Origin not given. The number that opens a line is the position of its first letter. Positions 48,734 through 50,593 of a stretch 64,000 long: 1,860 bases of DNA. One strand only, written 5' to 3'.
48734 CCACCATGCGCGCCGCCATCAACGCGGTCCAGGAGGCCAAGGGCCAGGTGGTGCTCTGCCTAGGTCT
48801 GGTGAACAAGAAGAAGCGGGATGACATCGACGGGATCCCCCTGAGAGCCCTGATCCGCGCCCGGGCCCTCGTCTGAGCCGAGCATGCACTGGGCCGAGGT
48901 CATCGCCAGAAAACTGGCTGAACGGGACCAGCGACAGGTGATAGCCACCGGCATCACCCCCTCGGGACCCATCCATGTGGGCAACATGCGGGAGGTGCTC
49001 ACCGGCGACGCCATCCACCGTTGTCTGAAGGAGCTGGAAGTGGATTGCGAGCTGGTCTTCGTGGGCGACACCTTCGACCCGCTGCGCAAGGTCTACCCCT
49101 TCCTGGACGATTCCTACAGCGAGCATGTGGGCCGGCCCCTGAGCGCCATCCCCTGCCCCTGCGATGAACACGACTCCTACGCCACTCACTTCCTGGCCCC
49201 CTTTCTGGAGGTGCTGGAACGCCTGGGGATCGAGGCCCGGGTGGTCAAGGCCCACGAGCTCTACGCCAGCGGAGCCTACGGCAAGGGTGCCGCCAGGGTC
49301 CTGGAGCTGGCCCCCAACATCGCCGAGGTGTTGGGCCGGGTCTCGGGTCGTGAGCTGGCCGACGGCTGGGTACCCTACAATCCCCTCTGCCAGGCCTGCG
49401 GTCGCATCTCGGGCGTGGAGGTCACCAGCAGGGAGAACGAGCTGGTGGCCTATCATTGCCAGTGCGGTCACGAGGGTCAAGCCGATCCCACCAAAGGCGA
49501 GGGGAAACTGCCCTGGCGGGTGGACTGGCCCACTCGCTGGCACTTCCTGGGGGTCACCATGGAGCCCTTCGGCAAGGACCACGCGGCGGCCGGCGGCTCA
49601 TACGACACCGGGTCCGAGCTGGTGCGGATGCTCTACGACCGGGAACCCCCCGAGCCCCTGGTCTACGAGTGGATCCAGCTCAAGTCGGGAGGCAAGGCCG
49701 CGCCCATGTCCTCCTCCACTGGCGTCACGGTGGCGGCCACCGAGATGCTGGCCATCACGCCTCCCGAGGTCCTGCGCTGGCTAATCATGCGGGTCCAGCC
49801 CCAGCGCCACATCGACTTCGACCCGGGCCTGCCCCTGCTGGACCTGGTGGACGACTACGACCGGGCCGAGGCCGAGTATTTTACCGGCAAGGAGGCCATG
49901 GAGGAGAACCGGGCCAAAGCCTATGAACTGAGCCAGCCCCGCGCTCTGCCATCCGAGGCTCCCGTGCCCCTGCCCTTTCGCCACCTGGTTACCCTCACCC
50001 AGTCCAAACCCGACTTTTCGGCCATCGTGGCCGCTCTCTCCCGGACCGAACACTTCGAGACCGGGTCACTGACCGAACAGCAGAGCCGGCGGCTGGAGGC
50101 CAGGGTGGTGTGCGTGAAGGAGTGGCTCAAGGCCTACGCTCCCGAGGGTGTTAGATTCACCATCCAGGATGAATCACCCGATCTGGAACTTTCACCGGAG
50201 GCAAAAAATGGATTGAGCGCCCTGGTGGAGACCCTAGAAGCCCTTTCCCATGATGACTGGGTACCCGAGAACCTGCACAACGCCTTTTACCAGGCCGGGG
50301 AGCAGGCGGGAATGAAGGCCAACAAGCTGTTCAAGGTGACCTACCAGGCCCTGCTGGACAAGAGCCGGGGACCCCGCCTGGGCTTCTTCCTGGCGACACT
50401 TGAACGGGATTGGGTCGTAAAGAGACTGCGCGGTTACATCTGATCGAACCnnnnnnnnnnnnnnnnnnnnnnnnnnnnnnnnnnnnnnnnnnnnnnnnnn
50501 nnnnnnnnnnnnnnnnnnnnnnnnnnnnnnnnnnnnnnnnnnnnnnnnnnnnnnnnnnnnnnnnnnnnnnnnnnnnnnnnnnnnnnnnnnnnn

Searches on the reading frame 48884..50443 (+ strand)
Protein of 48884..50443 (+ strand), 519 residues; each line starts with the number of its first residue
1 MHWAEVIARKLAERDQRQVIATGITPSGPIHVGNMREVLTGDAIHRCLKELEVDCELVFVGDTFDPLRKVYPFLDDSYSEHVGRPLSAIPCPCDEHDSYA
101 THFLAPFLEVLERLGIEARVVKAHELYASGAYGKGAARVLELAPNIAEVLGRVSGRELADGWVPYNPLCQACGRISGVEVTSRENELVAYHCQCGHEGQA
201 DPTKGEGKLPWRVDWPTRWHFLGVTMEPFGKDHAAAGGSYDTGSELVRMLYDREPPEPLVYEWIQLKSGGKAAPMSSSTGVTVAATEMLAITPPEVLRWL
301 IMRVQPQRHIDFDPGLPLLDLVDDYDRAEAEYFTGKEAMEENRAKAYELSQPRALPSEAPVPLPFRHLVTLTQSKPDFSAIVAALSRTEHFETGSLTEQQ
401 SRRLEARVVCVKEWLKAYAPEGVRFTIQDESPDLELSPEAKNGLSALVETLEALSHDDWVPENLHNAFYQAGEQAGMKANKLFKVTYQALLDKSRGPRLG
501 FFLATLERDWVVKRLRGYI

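Call 54: search_protein_families(library=ncbifam, proteins=[window:48884-50443:+], max_evalue=0.00001)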
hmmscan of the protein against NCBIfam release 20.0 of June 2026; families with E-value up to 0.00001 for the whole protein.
window:48884-50443:+ (519 aa): 2 families
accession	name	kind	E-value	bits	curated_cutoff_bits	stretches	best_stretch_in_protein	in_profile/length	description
TIGR00467.1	lysS_arch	equivalog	1.1e-156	522.4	147.55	1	1-518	1-514/515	lysine--tRNA ligase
NF001968.0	PRK00750.1-2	equivalog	1.2e-50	172.4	648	1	10-504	26-508/528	lysine--tRNA ligase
